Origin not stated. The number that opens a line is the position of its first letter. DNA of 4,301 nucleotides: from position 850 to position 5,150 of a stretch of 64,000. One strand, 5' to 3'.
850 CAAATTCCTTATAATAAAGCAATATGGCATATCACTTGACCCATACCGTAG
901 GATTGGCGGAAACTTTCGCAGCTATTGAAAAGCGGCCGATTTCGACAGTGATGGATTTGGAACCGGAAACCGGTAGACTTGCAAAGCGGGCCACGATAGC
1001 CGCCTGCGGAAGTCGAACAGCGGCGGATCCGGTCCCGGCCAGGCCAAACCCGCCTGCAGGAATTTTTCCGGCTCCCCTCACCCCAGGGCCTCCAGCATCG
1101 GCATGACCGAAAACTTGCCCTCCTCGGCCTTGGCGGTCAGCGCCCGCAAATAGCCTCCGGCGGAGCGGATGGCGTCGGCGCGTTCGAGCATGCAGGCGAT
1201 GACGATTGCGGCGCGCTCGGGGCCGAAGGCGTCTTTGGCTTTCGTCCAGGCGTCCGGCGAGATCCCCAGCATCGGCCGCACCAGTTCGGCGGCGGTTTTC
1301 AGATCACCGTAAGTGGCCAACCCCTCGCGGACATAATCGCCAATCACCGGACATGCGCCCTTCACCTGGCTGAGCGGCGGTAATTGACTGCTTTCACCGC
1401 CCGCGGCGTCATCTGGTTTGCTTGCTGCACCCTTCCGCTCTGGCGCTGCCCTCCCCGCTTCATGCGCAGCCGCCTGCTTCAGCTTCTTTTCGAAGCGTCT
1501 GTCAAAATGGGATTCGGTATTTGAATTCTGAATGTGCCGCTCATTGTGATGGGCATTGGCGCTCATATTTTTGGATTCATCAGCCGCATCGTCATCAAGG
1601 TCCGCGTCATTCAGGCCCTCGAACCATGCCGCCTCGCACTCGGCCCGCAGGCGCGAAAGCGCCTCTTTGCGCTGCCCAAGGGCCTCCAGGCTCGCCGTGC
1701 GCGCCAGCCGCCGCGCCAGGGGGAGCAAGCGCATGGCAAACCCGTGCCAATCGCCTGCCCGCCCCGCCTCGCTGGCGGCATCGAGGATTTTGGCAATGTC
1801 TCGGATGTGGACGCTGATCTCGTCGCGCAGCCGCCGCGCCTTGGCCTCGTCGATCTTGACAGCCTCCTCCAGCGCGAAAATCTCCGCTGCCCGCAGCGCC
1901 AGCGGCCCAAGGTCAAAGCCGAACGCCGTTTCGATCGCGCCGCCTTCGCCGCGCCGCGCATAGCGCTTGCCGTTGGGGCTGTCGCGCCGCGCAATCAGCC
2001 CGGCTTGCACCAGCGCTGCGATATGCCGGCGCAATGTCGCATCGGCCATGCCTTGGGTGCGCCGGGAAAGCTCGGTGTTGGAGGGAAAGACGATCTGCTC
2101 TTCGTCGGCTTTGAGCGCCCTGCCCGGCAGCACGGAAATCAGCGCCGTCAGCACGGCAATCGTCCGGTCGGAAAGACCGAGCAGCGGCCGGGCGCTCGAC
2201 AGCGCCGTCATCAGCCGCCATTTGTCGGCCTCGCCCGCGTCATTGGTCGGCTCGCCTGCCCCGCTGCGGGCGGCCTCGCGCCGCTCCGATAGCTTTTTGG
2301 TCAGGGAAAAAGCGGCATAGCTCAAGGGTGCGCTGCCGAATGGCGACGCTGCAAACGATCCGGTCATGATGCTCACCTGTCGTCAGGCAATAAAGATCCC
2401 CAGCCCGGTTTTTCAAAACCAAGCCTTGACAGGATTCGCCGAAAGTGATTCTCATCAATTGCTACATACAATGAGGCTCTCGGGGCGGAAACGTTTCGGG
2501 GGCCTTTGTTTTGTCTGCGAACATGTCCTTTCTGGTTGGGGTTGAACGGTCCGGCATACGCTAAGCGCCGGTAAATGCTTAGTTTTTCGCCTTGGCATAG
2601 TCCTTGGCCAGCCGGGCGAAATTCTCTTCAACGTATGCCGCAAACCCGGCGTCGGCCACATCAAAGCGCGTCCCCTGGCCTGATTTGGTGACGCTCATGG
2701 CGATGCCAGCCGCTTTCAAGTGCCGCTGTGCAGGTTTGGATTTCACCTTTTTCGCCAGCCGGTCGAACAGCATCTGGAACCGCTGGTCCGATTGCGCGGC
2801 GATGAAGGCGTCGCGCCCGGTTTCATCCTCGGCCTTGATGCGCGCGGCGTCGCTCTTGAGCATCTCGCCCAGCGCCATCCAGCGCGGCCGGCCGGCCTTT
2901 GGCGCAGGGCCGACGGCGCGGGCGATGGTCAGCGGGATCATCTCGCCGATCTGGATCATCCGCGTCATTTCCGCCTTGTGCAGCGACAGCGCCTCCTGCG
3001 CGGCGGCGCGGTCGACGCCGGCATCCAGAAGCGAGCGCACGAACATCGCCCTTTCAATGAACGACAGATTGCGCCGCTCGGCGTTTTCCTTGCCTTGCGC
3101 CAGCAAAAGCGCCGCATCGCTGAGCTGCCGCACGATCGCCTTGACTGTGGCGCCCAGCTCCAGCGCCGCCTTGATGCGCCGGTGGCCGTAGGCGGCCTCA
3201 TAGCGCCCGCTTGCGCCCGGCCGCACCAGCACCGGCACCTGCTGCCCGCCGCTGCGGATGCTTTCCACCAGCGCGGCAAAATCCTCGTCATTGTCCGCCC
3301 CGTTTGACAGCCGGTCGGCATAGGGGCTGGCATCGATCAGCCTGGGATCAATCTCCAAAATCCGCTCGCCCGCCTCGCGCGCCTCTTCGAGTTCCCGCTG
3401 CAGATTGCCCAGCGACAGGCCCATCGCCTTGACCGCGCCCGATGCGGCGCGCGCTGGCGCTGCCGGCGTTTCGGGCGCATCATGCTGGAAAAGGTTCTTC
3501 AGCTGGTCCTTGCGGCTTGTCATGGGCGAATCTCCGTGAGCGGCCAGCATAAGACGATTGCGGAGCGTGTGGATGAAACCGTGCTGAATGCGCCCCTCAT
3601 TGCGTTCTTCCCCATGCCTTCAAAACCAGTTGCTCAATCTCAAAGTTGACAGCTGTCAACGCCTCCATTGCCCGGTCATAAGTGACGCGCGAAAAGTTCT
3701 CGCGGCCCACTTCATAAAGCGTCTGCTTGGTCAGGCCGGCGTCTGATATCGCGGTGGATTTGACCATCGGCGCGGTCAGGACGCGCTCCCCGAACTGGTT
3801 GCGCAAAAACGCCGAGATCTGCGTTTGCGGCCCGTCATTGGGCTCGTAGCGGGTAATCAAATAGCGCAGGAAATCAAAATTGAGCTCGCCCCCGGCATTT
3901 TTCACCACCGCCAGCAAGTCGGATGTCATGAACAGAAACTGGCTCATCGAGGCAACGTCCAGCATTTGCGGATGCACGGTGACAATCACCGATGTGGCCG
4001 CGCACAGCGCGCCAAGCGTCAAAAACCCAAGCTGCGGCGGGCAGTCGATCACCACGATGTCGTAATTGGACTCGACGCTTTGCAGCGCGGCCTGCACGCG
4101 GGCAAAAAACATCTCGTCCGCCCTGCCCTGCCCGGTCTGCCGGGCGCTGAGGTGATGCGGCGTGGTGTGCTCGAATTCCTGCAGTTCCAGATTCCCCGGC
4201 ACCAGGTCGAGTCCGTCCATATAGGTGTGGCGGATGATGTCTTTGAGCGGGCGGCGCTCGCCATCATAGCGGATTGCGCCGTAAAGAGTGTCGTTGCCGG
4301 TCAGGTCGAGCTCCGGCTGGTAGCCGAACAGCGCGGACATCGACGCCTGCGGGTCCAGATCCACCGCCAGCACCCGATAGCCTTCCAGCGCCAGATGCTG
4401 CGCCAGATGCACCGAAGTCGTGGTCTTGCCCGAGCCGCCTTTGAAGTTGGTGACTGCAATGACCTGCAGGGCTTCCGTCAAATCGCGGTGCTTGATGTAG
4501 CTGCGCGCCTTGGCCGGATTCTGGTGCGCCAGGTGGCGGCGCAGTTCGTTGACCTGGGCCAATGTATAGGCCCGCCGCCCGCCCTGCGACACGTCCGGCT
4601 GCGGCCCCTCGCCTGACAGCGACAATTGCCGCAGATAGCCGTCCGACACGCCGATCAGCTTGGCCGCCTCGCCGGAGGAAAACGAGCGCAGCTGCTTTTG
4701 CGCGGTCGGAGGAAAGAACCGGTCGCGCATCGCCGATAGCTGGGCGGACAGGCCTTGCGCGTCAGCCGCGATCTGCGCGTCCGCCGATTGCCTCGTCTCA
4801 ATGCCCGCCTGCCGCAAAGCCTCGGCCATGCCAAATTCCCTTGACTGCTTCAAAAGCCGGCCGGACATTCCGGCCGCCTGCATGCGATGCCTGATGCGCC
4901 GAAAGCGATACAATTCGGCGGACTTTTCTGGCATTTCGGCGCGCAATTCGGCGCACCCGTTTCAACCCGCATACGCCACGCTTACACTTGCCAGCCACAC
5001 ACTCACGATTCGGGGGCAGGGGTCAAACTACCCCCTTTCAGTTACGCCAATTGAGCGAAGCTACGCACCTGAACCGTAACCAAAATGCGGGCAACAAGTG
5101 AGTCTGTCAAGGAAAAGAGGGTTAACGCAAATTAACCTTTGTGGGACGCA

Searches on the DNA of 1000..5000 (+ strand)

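Call 104: search_dna_similar(query=window:1000-5000:+, collection=plasmids, mode=near, max_rows=8)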
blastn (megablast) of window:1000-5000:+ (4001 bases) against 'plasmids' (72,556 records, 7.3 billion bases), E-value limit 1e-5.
Records with a match: 125; places in all: 125; records where one place covers at least 80% of the query: 0.
Best place of each record, by identity: 80-90% 1; 60-80% 124.
By first word of the organism name: Rhizobium 57; Sinorhizobium 47; Shinella 6; Ketogulonicigenium 5; Aminobacter 2; Paracoccus 2; Ensifer 1; Phyllobacterium 1; Salipiger 1; Mesorhizobium 1; and 2 more.
By predicted mobility (MOB-suite, as given by PLSDB): mobilizable 74; non-mobilizable 35; conjugative 16.
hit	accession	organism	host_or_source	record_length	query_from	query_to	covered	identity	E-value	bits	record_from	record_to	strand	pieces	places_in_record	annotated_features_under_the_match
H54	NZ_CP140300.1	Sinorhizobium kummerowiae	Kummerowia stipulacea,Pure culture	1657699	1874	3787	37%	75.4%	8e-159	679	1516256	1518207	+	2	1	none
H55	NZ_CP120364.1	Sinorhizobium kummerowiae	Kummerowia stipulacea,Pure culture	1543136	1874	3787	37%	75.5%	8e-159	679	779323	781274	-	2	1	none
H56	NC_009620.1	Sinorhizobium medicae WSM419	-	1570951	2634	3787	29%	75.4%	4e-147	531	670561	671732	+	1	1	none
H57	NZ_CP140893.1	Sinorhizobium medicae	Medicago lupulina,whole organism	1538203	2646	3787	29%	75.6%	6e-150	540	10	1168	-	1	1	none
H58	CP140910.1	Sinorhizobium medicae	Medicago lupulina,whole organism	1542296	2646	3787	29%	75.5%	8e-149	536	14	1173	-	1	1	none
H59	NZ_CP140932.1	Sinorhizobium medicae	Medicago lupulina,whole organism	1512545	2646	3787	29%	75.5%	8e-149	536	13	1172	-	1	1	none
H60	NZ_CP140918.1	Sinorhizobium medicae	Medicago lupulina,whole organism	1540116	2646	3787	29%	75.5%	8e-149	536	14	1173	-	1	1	none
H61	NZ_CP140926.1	Sinorhizobium medicae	Medicago lupulina,whole organism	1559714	2646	3787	29%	75.4%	4e-147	531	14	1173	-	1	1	none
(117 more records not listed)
